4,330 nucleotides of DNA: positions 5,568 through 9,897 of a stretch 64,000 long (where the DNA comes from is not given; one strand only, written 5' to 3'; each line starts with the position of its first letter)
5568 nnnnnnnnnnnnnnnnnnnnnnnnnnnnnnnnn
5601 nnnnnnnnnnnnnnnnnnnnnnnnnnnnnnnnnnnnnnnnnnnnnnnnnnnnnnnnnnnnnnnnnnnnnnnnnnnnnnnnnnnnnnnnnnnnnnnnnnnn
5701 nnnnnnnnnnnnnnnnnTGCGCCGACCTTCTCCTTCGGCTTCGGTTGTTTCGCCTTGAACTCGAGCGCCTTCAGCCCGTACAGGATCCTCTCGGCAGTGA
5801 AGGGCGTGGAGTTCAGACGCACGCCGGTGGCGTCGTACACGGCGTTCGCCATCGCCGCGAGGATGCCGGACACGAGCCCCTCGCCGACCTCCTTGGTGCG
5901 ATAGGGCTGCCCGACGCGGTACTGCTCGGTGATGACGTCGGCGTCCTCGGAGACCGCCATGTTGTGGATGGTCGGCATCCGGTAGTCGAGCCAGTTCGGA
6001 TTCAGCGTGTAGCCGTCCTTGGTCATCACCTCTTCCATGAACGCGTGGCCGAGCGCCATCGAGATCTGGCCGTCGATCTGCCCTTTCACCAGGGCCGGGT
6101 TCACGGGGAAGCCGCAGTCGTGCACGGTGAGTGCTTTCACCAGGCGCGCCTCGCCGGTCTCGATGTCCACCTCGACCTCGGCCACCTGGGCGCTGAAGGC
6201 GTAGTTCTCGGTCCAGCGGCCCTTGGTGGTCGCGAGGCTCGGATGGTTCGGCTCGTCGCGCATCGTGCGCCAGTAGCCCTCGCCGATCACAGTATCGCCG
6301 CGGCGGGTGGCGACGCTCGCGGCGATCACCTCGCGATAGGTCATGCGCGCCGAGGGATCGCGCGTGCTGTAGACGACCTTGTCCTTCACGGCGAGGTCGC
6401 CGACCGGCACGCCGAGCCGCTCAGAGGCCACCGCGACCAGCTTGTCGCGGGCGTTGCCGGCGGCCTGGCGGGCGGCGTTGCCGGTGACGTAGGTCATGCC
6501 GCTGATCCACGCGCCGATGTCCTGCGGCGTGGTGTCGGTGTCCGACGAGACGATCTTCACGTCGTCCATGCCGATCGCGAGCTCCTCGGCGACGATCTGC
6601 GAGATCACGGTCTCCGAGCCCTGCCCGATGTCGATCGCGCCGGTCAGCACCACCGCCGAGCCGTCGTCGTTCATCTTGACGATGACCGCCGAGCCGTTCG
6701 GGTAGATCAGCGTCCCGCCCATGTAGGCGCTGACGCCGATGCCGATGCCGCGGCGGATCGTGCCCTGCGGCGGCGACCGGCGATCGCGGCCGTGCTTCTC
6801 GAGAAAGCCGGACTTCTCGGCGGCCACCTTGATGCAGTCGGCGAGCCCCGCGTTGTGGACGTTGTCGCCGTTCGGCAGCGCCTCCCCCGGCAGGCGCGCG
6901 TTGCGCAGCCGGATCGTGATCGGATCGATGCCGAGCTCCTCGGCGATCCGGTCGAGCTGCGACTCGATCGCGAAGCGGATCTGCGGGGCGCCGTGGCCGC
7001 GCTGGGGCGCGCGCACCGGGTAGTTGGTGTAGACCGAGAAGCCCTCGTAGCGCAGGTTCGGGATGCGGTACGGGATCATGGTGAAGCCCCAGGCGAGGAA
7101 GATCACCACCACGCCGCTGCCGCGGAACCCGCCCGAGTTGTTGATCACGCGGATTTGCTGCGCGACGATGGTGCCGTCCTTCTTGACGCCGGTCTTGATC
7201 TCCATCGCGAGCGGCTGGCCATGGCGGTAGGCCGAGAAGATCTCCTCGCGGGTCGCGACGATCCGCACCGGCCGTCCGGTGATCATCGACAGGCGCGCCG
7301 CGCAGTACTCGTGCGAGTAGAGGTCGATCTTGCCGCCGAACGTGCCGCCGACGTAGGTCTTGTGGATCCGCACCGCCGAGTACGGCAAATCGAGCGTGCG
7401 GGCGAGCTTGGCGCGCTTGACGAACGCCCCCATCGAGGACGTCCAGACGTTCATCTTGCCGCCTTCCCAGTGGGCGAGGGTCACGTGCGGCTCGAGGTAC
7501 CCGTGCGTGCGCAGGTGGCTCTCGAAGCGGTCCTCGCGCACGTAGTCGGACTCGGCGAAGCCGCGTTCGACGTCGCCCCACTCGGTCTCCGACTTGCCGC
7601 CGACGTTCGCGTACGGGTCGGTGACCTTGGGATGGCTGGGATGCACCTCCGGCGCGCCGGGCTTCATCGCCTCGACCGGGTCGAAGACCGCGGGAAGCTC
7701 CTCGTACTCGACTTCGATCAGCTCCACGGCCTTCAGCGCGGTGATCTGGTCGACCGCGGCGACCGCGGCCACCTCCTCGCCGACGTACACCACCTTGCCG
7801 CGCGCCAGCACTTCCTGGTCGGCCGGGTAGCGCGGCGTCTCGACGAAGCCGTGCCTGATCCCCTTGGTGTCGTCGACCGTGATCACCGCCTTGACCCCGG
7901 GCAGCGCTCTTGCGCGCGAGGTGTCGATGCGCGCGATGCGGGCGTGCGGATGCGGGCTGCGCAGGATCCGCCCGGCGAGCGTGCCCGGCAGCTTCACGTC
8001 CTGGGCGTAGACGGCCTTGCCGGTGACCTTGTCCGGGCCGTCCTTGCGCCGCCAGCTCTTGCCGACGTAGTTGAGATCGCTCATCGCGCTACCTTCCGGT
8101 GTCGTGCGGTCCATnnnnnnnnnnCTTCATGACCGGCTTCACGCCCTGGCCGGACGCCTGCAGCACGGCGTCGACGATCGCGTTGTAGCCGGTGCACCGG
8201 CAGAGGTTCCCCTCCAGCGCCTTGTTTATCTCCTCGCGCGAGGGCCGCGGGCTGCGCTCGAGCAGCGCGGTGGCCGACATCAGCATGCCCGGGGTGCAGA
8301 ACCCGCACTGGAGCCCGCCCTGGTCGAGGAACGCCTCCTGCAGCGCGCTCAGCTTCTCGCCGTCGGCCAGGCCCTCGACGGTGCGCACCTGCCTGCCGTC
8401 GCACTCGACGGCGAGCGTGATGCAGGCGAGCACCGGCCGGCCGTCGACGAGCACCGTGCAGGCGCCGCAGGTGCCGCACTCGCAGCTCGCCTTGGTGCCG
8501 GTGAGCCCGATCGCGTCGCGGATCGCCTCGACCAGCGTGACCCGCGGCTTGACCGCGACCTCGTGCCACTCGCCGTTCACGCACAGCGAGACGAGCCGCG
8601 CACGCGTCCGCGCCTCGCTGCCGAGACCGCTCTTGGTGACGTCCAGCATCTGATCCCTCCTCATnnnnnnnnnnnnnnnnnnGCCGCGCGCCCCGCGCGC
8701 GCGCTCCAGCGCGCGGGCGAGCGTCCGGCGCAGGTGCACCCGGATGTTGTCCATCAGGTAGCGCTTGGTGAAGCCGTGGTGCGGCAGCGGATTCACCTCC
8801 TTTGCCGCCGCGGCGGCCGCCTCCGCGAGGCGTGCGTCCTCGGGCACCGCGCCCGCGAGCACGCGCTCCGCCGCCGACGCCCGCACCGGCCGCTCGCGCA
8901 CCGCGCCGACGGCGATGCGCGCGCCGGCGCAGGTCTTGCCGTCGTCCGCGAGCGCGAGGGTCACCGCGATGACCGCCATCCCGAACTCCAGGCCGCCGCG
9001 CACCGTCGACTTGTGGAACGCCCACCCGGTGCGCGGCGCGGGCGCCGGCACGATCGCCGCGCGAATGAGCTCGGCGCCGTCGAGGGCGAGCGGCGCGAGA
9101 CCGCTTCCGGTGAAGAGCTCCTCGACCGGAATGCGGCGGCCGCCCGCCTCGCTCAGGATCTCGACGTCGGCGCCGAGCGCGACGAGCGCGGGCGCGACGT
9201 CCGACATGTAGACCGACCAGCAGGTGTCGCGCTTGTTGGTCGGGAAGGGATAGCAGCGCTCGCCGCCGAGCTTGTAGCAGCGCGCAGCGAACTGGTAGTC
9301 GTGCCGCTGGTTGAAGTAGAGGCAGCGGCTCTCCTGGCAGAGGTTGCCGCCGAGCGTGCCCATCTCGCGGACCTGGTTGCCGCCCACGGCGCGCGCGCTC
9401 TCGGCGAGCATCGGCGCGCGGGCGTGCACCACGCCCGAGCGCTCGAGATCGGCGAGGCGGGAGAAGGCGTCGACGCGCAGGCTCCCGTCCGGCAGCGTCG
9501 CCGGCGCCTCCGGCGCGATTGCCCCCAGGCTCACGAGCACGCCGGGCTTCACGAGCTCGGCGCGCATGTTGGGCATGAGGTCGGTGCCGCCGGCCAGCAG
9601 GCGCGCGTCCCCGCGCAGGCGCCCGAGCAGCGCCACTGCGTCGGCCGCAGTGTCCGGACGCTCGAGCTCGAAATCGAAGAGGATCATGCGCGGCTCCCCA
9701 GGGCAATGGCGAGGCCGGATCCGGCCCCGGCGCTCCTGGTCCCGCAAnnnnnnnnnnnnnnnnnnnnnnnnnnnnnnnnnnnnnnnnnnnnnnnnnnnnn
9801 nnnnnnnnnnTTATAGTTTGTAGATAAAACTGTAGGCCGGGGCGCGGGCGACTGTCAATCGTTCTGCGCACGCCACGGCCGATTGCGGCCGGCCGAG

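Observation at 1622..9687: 4-hydroxybenzoyl-CoA-reductase-like Mo enzyme and CoA ligase linked to yqeB-yqeC, the markers of selenium-dependent Mo hydroxylases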

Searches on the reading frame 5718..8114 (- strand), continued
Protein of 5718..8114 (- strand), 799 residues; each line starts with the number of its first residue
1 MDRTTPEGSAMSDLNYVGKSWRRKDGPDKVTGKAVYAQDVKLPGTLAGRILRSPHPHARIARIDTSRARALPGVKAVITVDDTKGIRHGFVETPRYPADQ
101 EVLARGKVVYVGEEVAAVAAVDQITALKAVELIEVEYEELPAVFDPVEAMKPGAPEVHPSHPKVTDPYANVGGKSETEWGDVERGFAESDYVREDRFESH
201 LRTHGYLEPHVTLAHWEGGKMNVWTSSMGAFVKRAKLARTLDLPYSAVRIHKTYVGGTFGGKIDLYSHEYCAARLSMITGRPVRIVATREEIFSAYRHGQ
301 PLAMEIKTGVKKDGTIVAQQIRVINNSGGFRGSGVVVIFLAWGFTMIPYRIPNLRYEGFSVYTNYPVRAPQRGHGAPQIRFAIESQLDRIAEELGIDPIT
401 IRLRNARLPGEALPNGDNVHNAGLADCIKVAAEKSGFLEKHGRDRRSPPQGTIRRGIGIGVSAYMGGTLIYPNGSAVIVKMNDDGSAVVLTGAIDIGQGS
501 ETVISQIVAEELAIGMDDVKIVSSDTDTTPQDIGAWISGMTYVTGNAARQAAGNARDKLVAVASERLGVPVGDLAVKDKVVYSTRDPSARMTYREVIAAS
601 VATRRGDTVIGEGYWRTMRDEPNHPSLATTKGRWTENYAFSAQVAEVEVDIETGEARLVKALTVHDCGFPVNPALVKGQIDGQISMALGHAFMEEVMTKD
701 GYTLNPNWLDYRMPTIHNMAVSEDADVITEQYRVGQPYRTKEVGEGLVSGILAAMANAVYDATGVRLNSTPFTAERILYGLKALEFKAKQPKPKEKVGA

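Call 78: search_protein_families(library=pfam, proteins=[L062:6846-8309:+, L062:5315-6907:+, L066:13790-14977:+, L068:10238-11107:+, L069:12379-13356:+, L076:13055-13804:+, L006:15314-16504:+, L042:13712-15355:-], max_evalue=0.00001)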
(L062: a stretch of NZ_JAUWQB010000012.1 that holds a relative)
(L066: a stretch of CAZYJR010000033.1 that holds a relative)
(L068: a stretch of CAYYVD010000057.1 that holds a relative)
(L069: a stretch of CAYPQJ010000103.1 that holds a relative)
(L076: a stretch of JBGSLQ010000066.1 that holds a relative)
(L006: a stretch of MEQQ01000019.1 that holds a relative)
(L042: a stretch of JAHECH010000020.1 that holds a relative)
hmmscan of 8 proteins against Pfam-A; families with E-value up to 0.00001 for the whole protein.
L062:6846-8309:+ (488 aa): 5 families
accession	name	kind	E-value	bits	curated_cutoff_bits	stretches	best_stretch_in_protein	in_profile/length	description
PF00158.32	Sigma54_activat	-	6.8e-69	231.3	20.2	1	166-332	1-167/168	Sigma-54 interaction domain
PF00072.30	Response_reg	-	6.4e-33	113.7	30.2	1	26-137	1-110/111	Response regulator receiver domain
PF25601.1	AAA_lid_14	-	9e-22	77.2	27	1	338-414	1-77/87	AAA+ ATPase lid domain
PF14532.12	Sigma54_activ_2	-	1.6e-20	74.2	25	1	167-337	1-138/138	Sigma-54 interaction domain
PF07728.20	AAA_5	-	1.2e-06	29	22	1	189-309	1-124/139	AAA domain (dynein-related subfamily)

L062:5315-6907:+ (531 aa): 8 families
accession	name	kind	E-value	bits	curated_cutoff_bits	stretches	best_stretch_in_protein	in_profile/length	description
PF13426.13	PAS_9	-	1.3e-29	102.9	27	2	57-152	2-102/103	PAS domain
PF02518.31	HATPase_c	-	8.2e-22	78.2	26.4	1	409-519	2-108/111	Histidine kinase-, DNA gyrase B-, and HSP90-like ATPase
PF00989.32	PAS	-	5.8e-20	71.8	22.6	2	47-150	2-112/113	PAS fold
PF08448.16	PAS_4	-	1.2e-15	58.1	23.1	2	52-155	1-109/110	PAS fold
PF00512.31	HisKA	-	2.7e-10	40.6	26.9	1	299-364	4-64/66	His Kinase A (phospho-acceptor) domain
PF08447.18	PAS_3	-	1.6e-09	38.3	25.6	0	193-262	3-74/89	PAS fold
PF13188.13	PAS_8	-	5.6e-09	36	21.8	0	171-211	3-40/65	PAS domain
PF24820.1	Diguanyl_cycl_sensor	-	4.3e-07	30.3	28.1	0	174-234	1-60/109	Diguanylate cyclase-like sensor domain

L066:13790-14977:+ (396 aa): 3 families
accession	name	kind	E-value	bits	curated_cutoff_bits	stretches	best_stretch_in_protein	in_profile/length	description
PF13458.12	Peripla_BP_6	-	1.6e-44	153.5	31.7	1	29-371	1-339/343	Periplasmic binding protein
PF13433.12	Peripla_BP_5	-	9.3e-11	41.9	27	0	30-113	1-78/363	Periplasmic binding protein domain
PF01094.35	ANF_receptor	-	2.6e-09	37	25.4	1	75-267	23-217/353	Receptor family ligand binding region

L068:10238-11107:+ (290 aa): 1 family
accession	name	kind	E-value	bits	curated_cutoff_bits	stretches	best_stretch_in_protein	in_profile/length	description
PF02653.21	BPD_transp_2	-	4.4e-34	118.3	26.8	1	9-278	2-269/269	Branched-chain amino acid transport system / permease component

L069:12379-13356:+ (326 aa): 1 family
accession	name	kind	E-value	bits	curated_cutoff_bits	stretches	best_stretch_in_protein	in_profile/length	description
PF02653.21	BPD_transp_2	-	8.9e-39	133.7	26.8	1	34-286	5-267/269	Branched-chain amino acid transport system / permease component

L076:13055-13804:+ (250 aa): 4 families
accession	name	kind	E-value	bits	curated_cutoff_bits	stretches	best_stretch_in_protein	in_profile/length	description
PF00005.33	ABC_tran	-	1.9e-27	96.9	25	1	21-167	2-135/137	ABC transporter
PF12399.14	BCA_ABC_TP_C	-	1.6e-08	34.4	25.5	1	219-241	3-25/27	Branched-chain amino acid ATP-binding cassette transporter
PF13304.12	AAA_21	-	5.9e-07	30.3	27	0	33-54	2-23/304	AAA domain, putative AbiEii toxin, Type IV TA system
PF13476.12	AAA_23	-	7.7e-06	27.1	27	0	14-56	7-45/201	AAA domain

L006:15314-16504:+ (397 aa): 3 families
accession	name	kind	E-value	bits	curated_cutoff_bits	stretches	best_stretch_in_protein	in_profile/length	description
PF13458.12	Peripla_BP_6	-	1.7e-68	232.2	31.7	1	31-365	1-339/343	Periplasmic binding protein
PF13433.12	Peripla_BP_5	-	2.3e-17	63.6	27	1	32-355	1-327/363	Periplasmic binding protein domain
PF01094.35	ANF_receptor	-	7e-08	32.3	25.4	1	51-346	2-331/353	Receptor family ligand binding region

L042:13712-15355:- (548 aa): 2 families
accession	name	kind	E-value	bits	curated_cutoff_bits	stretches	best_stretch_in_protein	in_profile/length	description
PF00501.34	AMP-binding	-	1e-74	252.1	29.9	1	33-404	2-384/384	AMP-binding enzyme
PF13193.12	AMP-binding_C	-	3.3e-16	60.4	24.5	1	455-531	1-76/76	AMP-binding enzyme C-terminal domain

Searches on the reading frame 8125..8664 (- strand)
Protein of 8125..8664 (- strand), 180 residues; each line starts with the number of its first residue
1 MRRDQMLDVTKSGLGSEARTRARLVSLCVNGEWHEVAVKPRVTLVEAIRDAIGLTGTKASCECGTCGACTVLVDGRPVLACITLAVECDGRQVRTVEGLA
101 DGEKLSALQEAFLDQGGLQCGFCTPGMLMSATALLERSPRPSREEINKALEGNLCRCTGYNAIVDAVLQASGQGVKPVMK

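Call 6: search_protein_families(library=ncbifam, proteins=[window:8125-8664:-], max_evalue=0.00001)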
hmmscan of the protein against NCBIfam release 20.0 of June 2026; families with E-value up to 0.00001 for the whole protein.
window:8125-8664:- (180 aa): 13 families
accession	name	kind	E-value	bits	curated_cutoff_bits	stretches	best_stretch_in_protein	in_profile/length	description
NF041020.1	glyceraldDH_gamma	equivalog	5e-59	198.5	290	1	25-172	13-160/164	glyceraldehyde dehydrogenase subunit gamma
TIGR03193.1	4hydroxCoAred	equivalog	3.8e-57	192.4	257.8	1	24-170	1-147/148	4-hydroxybenzoyl-CoA reductase subunit gamma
NF043084.2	XdhC_XDHase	equivalog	1.4e-52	177.2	217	1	24-169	2-148/151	xanthine dehydrogenase subunit XdhC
TIGR03198.1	pucE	equivalog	1.2e-51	174.1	254.3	1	26-170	5-148/151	xanthine dehydrogenase subunit E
NF045668.1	pterin_aldehy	equivalog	6e-46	157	1100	1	26-171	4-152/905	molybdopterin-dependent aldehyde oxidoreductase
NF007387.0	PRK09908.1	equivalog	2.5e-44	150.5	212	1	26-170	10-155/159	xanthine dehydrogenase iron sulfur-binding subunit XdhC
TIGR03311.1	Se_dep_XDH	equivalog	9.1e-44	149.7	830.45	1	26-171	2-144/848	selenium-dependent xanthine dehydrogenase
NF008514.0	PRK11433.1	equivalog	2.7e-41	141.4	322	1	19-173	47-216/218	aldehyde dehydrogenase iron-sulfur subunit PaoA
TIGR02963.1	xanthine_xdhA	equivalog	3.1e-41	141.5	467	1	34-170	11-157/468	xanthine dehydrogenase small subunit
TIGR02969.1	mam_aldehyde_ox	subfamily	7.1e-29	99.9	1912.3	1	29-167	7-157/1330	aldehyde oxidase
TIGR03313.1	Se_sel_red_Mo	hypoth_equivalog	1.7e-16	59.1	1101.9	1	30-172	4-146/951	molybdopterin-dependent oxidoreductase Mo/Fe-S-binding subunit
NF009226.0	PRK12576.1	equivalog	8.9e-07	28.5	344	1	57-89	56-88/317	succinate dehydrogenase/fumarate reductase iron-sulfur subunit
NF004898.0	PRK06259.1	equivalog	1.9e-06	26.8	385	0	45-85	32-76/488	fumarate reductase (CoM/CoB) subunit TfrB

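Call 7: search_protein_families(library=pfam, proteins=[window:8125-8664:-], max_evalue=0.00001)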
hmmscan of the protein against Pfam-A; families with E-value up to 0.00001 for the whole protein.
window:8125-8664:- (180 aa): 3 families
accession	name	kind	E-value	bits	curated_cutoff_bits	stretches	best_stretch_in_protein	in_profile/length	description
PF01799.25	Fer2_2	-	3.7e-33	113.9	30.3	1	95-167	1-74/75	[2Fe-2S] binding domain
PF13085.11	Fer2_3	-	3e-07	30.9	27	1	58-98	49-88/107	2Fe-2S iron-sulfur cluster binding domain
PF00111.32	Fer2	-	2.2e-06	27.9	21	1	29-83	3-74/77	2Fe-2S iron-sulfur cluster binding domain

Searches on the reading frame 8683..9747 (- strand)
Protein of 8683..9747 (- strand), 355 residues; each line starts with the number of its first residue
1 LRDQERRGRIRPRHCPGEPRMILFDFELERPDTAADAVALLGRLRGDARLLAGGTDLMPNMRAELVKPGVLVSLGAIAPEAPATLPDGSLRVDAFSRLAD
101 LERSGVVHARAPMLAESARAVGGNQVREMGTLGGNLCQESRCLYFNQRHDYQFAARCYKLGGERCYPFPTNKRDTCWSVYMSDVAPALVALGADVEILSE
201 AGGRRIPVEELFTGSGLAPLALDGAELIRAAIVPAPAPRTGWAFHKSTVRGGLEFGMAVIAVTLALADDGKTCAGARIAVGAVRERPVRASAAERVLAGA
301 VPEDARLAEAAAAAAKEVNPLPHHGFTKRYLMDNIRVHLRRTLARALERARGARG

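Call 6: search_protein_families(library=ncbifam, proteins=[window:8683-9747:-], max_evalue=0.00001)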
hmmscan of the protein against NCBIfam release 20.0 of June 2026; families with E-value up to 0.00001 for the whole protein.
window:8683-9747:- (355 aa): 6 families
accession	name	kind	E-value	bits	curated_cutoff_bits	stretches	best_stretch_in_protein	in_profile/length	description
TIGR03195.1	4hydrxCoA_B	equivalog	2e-61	207.9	404.55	1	22-323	1-296/321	4-hydroxybenzoyl-CoA reductase subunit beta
NF041019.1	glyceraldDH_beta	equivalog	3.1e-36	125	350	2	25-138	5-117/280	glyceraldehyde dehydrogenase subunit beta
NF043083.1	XdhB_XDHase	equivalog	3.7e-35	121.5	310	2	28-138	7-117/289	xanthine dehydrogenase subunit XdhB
NF007427.0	PRK09971.1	equivalog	2e-33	115.9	287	2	24-138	2-117/292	xanthine dehydrogenase FAD-binding subunit XdhB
TIGR02963.1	xanthine_xdhA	equivalog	8.1e-26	90.7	467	2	181-341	306-463/468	xanthine dehydrogenase small subunit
TIGR03199.1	pucC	equivalog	1.8e-11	43.8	306.05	1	31-138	1-108/264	xanthine dehydrogenase subunit C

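Call 7: search_protein_families(library=pfam, proteins=[window:8683-9747:-], max_evalue=0.00001)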
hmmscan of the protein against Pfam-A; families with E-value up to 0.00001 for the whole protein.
window:8683-9747:- (355 aa): 2 families
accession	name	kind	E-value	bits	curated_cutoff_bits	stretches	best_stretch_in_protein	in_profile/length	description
PF00941.27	FAD_binding_5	-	1.4e-32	113.3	27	1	25-235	2-169/170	FAD binding domain in molybdopterin dehydrogenase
PF03450.22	CO_deh_flav_C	-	9.6e-13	48.6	25.5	1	245-345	4-101/102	CO dehydrogenase flavoprotein C-terminal domain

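Call 17: search_solved_structures(query=window:8683-9747:-, max_evalue=1e-10, show_alignments=1)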
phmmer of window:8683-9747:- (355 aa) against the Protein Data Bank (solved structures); distinct sequences matched with E-value up to 1e-10: 13.
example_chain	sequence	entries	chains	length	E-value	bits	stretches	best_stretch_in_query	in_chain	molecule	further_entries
1rm6_B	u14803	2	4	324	8.8e-46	159.7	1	22-310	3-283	4-hydroxybenzoyl-CoA reductase beta subunit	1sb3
7dqx_E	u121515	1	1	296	2e-24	89.5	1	185-353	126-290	6-hydroxypseudooxynicotine dehydrogenase complex subunit alpha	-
7dqx_B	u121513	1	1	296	2.2e-24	89.3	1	185-353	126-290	6-hydroxypseudooxynicotine dehydrogenase complex subunit alpha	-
1ffv_C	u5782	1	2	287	2.4e-24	89.3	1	25-137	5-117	CUTM, FLAVOPROTEIN OF CARBON MONOXIDE DEHYDROGENASE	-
1ffu_C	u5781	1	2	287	1.4e-23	86.7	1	25-137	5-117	CUTM, FLAVOPROTEIN OF CARBON MONOXIDE DEHYDROGENASE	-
1zxi_C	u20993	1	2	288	3.4e-21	78.9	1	23-137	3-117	Carbon monoxide dehydrogenase medium chain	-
1n5w_C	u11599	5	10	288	6.3e-21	78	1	23-137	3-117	Carbon monoxide dehydrogenase medium chain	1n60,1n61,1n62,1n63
5g5g_B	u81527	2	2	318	4.5e-20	75.2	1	26-299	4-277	PUTATIVE XANTHINE DEHYDROGENASE YAGR MOLYBDENUM-BINDING SU SUBUNIT | Aldehyde oxidoreductase FAD-binding subunit PaoB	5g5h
5y6q_B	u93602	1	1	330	5.1e-20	75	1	32-328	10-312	Aldehyde oxidase medium subunit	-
3hrd_C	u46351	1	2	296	1.2e-17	67.2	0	25-139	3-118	Nicotinate dehydrogenase FAD-subunit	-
4zoh_B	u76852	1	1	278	1.4e-17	67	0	31-137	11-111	Putative oxidoreductase FAD-binding subunit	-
8uem_B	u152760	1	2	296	1.9e-16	63.2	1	25-139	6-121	Carbon monoxide dehydrogenase medium chain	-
1t3q_C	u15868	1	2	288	1.5e-15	60.3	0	188-326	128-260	quinoline 2-oxidoreductase medium subunit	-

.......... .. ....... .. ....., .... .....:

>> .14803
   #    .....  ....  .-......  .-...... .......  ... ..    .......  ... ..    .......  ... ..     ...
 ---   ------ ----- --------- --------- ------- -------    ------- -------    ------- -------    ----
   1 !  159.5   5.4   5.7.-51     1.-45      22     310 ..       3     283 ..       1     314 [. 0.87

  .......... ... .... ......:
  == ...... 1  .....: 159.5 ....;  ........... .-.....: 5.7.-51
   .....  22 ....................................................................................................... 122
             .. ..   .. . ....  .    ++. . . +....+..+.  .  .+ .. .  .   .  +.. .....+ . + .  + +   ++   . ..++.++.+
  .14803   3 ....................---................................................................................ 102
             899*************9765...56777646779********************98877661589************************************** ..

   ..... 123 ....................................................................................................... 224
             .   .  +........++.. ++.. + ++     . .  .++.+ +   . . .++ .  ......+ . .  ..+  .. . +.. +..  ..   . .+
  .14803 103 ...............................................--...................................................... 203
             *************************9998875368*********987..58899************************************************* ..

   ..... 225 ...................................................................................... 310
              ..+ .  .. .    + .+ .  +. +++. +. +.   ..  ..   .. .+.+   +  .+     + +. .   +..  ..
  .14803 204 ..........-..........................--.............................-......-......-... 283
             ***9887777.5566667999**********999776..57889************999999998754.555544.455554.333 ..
